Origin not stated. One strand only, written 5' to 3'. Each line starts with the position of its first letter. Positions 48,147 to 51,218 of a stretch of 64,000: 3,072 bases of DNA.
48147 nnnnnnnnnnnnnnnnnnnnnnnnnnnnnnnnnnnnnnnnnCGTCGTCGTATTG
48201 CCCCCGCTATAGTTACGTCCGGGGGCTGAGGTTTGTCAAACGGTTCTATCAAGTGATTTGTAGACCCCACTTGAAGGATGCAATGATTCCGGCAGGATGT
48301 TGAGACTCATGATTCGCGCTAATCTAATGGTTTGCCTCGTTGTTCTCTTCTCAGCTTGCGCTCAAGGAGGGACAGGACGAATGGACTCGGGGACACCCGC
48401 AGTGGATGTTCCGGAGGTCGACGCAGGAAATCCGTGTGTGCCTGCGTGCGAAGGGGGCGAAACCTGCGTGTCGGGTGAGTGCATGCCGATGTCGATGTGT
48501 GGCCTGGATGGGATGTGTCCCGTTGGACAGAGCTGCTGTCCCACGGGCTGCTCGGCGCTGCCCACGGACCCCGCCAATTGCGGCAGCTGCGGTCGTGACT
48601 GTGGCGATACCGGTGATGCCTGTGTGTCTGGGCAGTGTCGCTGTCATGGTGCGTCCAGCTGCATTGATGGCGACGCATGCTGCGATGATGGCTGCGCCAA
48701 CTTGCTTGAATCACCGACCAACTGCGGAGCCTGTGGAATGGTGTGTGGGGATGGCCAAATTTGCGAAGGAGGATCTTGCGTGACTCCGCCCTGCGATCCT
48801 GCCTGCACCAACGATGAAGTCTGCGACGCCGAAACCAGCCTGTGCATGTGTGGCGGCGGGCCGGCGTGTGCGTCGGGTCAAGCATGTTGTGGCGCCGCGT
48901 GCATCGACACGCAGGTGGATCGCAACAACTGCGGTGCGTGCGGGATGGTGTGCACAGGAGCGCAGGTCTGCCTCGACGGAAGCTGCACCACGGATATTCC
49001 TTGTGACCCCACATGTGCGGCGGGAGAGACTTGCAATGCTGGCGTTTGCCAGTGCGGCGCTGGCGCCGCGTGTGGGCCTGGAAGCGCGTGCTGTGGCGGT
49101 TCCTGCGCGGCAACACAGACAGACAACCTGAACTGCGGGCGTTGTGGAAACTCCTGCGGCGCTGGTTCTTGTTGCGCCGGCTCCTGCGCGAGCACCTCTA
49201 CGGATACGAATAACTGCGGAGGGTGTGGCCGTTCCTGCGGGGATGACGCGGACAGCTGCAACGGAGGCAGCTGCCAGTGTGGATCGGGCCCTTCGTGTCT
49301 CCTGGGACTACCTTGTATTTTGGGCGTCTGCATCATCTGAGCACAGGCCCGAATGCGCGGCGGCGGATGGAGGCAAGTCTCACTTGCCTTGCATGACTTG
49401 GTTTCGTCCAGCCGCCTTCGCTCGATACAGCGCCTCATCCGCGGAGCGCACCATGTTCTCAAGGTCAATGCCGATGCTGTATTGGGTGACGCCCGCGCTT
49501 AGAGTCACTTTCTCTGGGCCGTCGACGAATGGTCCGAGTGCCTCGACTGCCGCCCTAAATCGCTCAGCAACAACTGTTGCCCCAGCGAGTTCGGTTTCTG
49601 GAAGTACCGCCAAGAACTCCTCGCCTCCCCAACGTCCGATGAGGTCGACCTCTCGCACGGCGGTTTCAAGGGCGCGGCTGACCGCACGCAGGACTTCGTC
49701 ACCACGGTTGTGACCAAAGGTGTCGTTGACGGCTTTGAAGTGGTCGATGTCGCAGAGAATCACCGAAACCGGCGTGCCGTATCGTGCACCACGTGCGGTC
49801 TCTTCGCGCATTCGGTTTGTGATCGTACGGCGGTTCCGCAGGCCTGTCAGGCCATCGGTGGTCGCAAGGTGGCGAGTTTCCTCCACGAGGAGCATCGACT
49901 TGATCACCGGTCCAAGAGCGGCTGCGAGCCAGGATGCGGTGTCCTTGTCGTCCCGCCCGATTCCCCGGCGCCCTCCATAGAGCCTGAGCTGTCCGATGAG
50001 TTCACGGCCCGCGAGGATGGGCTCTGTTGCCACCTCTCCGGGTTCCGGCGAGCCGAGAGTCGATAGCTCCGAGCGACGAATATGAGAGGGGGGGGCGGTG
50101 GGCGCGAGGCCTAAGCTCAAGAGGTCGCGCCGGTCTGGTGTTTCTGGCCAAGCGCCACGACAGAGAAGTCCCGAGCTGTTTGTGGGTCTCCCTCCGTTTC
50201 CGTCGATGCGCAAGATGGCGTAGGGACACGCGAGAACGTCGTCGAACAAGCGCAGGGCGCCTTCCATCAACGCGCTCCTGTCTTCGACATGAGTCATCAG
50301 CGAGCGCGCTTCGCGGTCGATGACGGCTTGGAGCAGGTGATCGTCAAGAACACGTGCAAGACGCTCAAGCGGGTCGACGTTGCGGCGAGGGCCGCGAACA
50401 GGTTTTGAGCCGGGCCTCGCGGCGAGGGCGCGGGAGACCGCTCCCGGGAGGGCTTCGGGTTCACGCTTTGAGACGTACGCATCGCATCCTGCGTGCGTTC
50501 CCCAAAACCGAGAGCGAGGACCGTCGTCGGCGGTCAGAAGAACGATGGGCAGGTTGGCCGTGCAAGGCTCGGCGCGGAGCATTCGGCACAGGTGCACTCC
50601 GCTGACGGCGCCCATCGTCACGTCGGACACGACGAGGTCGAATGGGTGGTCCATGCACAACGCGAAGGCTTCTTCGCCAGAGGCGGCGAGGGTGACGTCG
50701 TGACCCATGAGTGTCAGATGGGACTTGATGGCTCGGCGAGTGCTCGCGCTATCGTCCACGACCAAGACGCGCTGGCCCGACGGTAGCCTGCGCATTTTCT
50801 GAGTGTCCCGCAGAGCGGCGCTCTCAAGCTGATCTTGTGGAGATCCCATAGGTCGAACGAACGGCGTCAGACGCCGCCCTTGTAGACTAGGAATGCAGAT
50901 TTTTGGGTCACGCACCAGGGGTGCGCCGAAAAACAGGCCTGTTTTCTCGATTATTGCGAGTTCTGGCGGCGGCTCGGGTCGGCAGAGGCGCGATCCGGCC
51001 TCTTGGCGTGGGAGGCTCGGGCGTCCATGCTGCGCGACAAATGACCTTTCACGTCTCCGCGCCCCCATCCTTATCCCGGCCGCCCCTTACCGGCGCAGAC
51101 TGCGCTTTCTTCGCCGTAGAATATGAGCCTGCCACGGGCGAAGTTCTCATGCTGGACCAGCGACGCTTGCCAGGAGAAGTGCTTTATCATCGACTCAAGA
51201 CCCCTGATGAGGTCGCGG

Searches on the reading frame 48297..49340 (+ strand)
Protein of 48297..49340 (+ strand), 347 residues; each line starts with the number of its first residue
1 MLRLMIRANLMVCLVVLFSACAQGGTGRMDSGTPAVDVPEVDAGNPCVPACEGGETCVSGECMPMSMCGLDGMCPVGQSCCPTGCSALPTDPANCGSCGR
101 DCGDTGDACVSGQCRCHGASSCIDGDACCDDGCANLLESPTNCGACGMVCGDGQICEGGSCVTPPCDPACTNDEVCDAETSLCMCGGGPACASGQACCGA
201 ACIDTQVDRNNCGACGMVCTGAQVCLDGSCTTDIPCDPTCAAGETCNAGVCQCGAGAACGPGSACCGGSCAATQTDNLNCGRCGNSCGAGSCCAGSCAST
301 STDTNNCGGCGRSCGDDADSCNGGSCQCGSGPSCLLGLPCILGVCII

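Call 36: search_protein_families(library=pfam, proteins=[window:48297-49340:+], max_evalue=0.01)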
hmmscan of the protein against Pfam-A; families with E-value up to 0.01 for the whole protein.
window:48297-49340:+ (347 aa): 1 family
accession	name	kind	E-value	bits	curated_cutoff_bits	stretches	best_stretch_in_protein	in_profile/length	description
PF04885.19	Stig1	-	7.7e-17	62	24.1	2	261-327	17-83/85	Stigma-specific STIG1-like protein family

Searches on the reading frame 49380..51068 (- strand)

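Call 36: search_protein_families(library=pfam, proteins=[window:49380-51068:-], max_evalue=0.01)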
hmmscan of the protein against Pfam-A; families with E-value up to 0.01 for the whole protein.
window:49380-51068:- (562 aa): 3 families
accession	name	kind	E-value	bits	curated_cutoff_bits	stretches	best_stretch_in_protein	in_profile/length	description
PF00990.26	GGDEF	-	6.6e-45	153.2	23.8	1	402-557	1-161/161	Diguanylate cyclase, GGDEF domain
PF00072.30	Response_reg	-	2.4e-18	66.8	30.2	1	101-205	1-104/111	Response regulator receiver domain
PF22335.1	Cas10-Cmr2_palm2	-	2.5e-06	28.1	27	1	436-558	4-132/133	Cas10/Cmr2, second palm domain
